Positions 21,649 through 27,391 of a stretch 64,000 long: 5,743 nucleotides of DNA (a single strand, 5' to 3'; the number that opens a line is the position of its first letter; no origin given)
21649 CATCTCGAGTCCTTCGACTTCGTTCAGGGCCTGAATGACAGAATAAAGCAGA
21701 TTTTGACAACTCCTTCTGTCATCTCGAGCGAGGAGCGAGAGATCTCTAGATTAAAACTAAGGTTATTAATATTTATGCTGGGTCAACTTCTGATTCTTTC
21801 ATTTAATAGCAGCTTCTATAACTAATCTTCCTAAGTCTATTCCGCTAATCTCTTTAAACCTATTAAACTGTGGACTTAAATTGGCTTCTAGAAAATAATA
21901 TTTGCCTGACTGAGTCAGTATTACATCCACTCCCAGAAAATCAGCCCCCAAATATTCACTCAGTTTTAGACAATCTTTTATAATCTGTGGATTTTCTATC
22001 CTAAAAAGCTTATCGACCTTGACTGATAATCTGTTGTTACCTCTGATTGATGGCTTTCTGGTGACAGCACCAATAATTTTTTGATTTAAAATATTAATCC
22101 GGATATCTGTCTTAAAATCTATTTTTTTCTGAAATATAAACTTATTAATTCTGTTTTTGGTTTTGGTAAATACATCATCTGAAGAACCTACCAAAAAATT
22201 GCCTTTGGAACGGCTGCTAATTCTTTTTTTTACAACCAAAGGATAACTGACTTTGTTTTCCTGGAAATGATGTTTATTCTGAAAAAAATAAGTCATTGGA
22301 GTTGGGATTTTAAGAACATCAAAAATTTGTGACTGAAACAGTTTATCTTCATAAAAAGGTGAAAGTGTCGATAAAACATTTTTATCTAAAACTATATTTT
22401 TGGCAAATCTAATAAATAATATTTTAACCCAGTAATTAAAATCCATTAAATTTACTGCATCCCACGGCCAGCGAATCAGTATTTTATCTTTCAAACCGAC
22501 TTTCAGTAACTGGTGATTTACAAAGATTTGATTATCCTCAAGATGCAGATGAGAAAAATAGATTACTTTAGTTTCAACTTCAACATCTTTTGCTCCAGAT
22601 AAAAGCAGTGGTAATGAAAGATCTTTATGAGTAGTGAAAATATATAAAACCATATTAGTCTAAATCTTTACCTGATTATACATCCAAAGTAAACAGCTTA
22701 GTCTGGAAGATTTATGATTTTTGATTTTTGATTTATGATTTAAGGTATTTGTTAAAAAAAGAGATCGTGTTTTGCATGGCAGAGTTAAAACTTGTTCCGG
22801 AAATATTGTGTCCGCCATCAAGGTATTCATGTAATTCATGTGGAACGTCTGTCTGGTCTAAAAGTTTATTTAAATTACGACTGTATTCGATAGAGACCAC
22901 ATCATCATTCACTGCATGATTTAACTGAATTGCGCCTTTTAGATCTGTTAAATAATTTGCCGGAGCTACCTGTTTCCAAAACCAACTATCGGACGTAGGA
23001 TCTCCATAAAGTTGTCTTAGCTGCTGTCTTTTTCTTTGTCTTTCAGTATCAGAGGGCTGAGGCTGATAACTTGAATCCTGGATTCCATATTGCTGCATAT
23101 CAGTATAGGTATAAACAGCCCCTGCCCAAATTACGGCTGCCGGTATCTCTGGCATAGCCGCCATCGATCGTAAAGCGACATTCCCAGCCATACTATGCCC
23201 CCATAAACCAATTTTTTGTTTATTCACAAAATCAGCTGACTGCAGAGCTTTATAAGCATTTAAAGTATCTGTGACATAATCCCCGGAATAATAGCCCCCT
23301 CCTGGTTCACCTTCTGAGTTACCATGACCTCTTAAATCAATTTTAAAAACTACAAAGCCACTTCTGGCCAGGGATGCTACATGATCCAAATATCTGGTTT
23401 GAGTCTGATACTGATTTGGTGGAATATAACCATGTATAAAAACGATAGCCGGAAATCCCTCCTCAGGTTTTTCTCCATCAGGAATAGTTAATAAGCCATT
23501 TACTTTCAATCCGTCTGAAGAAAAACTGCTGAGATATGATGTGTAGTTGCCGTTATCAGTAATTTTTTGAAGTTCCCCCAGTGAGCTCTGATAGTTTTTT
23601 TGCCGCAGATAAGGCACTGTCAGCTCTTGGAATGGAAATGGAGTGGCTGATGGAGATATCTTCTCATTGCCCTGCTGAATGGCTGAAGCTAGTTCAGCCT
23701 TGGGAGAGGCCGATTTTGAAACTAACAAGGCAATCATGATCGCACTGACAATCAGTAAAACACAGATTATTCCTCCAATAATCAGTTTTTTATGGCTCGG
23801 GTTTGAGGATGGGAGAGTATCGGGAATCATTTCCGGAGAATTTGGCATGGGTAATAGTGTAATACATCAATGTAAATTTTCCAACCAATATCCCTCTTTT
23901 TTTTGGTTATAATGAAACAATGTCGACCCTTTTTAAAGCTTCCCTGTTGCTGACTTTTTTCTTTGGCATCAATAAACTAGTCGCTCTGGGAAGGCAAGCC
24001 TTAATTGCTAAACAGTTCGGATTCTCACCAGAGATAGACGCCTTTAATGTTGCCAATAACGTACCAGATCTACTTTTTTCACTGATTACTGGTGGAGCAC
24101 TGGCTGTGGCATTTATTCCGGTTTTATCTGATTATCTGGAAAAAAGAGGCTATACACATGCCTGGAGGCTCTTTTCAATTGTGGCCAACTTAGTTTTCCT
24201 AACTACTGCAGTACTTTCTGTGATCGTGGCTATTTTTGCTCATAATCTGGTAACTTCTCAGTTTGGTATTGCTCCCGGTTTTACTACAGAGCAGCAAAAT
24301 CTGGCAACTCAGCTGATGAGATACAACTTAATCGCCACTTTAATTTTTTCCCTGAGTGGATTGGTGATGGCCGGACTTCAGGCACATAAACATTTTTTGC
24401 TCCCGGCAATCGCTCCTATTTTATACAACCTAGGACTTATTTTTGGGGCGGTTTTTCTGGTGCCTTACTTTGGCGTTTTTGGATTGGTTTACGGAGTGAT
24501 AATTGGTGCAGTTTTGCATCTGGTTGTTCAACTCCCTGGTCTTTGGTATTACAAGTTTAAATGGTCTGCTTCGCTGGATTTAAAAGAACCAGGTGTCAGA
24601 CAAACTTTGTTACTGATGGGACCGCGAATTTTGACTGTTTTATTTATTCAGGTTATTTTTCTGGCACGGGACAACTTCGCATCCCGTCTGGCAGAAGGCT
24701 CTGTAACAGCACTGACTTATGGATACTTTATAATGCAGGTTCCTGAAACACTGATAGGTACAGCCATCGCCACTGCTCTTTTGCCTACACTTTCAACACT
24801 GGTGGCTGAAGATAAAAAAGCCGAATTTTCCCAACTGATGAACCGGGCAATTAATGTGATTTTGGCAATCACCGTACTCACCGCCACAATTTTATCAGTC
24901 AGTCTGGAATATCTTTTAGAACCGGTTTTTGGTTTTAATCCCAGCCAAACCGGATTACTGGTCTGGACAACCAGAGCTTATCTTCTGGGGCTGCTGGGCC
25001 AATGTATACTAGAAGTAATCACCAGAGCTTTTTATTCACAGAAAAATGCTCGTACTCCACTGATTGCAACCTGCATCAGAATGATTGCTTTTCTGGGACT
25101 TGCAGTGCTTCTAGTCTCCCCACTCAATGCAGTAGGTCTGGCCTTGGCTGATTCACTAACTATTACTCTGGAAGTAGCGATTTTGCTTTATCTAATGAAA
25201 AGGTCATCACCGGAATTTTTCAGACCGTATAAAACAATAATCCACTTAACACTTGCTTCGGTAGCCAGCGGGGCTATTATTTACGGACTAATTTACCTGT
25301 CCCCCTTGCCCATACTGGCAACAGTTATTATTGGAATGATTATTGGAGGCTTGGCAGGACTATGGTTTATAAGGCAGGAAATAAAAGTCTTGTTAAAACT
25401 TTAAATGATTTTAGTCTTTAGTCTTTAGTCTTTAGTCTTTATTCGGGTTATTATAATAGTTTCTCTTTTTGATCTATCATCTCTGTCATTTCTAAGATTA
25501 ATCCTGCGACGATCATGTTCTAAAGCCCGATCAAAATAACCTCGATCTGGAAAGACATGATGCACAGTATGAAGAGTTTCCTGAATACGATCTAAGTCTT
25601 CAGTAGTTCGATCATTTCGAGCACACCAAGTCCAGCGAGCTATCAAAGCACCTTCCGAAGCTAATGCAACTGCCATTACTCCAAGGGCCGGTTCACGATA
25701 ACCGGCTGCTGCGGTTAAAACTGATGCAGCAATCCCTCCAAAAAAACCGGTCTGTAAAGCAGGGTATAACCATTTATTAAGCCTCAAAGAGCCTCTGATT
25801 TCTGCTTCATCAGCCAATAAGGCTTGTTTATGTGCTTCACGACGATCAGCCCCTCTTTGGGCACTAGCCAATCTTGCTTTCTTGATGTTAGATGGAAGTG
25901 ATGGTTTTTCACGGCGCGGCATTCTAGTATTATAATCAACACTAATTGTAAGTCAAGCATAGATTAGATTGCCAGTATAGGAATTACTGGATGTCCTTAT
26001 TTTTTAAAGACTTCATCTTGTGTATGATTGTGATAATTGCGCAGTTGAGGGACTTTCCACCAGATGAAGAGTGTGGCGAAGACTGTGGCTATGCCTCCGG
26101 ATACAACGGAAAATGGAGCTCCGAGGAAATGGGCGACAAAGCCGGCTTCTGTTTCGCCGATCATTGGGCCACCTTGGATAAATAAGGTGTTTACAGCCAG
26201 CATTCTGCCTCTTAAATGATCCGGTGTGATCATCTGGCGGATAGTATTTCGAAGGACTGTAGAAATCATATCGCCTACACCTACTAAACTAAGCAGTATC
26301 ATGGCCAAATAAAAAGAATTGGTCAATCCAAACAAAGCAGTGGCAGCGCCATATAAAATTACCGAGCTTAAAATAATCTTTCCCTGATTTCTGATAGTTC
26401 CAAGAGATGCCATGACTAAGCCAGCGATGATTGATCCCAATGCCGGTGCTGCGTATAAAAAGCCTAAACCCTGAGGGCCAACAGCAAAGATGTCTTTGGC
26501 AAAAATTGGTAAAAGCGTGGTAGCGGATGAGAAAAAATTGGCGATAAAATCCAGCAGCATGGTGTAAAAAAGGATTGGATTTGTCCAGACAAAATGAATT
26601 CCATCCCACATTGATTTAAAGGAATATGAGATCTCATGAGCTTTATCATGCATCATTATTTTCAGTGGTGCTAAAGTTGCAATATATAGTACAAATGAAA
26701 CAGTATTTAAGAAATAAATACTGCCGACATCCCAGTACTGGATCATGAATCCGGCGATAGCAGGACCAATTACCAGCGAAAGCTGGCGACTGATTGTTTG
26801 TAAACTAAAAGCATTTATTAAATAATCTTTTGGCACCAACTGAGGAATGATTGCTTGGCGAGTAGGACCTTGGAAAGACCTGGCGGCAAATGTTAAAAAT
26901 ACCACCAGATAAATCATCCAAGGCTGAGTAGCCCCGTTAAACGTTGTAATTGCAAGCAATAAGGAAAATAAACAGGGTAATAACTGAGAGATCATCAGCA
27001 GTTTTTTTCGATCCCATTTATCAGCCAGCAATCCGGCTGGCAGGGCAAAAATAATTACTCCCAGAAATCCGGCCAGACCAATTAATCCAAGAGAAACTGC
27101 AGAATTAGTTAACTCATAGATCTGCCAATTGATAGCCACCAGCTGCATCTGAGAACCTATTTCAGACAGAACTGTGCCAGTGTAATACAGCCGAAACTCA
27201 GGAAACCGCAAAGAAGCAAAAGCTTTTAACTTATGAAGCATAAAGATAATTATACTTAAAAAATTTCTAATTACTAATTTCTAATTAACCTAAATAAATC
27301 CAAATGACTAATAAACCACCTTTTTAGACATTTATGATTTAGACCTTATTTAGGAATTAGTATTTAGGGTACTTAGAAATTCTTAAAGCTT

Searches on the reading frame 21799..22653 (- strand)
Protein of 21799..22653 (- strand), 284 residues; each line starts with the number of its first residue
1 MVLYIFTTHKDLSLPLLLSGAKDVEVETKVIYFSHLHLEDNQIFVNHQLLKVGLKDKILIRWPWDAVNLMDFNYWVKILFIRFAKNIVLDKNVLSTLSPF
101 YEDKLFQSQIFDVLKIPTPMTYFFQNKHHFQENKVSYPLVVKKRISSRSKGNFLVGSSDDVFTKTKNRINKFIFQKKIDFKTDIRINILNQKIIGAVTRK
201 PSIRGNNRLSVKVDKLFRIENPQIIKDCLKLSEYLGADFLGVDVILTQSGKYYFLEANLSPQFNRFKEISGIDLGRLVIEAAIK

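Call 65: search_protein_families(library=pfam, proteins=[window:21799-22653:-], max_evalue=0.001)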
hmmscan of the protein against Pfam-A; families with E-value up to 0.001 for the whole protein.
window:21799-22653:- (284 aa): 2 families
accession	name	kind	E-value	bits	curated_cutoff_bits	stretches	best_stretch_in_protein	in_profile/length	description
PF08443.16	RimK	-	1.5e-13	51.2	21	1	105-280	5-186/188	RimK-like ATP-grasp domain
PF14398.11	ATPgrasp_YheCD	-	0.00039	20.2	26.8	0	239-278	205-244/255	YheC/D like ATP-grasp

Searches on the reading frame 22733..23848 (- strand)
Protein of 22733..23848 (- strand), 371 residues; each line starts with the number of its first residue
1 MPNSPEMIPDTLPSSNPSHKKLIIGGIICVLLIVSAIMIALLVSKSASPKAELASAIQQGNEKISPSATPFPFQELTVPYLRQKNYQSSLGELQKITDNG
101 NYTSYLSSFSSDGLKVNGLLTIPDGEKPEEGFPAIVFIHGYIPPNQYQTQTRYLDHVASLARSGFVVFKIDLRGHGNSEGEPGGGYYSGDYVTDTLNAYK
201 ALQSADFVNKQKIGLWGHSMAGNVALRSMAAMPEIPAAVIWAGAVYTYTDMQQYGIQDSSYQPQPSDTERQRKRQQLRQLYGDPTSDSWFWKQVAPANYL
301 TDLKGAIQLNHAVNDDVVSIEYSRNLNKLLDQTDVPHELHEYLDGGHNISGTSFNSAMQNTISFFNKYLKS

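Call 65: search_protein_families(library=pfam, proteins=[window:22733-23848:-], max_evalue=0.001)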
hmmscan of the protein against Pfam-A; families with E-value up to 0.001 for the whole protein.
window:22733-23848:- (371 aa): 11 families
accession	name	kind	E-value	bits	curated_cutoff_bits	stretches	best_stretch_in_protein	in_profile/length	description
PF12146.15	Hydrolase_4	-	1e-15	58.2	27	1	134-250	6-116/239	Serine aminopeptidase, S33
PF00326.27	Peptidase_S9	-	2.3e-13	50.6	22.6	1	157-370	7-211/213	Prolyl oligopeptidase family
PF12697.13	Abhydrolase_6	-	2.6e-11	45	26.3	1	135-301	1-132/217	Alpha/beta hydrolase family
PF00561.26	Abhydrolase_1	-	4.6e-11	43.3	25.8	1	133-234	1-92/245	alpha/beta hydrolase fold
PF02129.25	Peptidase_S15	-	6.5e-10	39.6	23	1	112-276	1-162/262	X-Pro dipeptidyl-peptidase (S15 family)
PF20434.5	BD-FAE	-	2.8e-08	34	26.8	1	127-329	8-214/215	BD-FAE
PF01738.24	DLH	-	1.1e-06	28.8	21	0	154-247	31-130/217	Dienelactone hydrolase family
PF08840.17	BAAT_C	-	2.9e-06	27.9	20.9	1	197-350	8-161/210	BAAT / Acyl-CoA thioester hydrolase C terminal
PF00756.26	Esterase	-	2.8e-05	24.4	22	1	119-350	11-238/251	Putative esterase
PF05448.18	AXE1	-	6e-05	22.4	21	0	110-178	63-123/321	Acetyl xylan esterase (AXE1)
PF12740.14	PETase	-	0.00087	19.2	28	0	132-240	54-154/263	PET hydrolase-like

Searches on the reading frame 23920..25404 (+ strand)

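Call 65: search_protein_families(library=pfam, proteins=[window:23920-25404:+], max_evalue=0.001)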
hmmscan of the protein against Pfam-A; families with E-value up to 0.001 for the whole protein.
window:23920-25404:+ (494 aa): 1 family
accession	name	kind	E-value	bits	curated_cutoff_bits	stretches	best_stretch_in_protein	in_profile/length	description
PF03023.19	MurJ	-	5.6e-78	263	27.4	1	29-459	1-435/451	Lipid II flippase MurJ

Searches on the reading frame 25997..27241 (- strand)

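Call 43: search_protein_families(library=pfam, proteins=[window:25997-27241:-], max_evalue=0.001)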
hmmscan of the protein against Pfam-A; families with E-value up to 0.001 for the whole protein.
window:25997-27241:- (414 aa): 3 families
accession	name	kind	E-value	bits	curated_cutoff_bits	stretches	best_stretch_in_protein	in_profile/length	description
PF05977.19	MFS_3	-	4.8e-54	184.1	27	1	7-402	3-400/524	Transmembrane secretion effector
PF07690.21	MFS_1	-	2.6e-34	119.1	33.4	2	21-252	3-232/347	Major Facilitator Superfamily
PF00083.30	Sugar_tr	-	1.3e-07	31.3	22.3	0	260-374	49-166/452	Sugar (and other) transporter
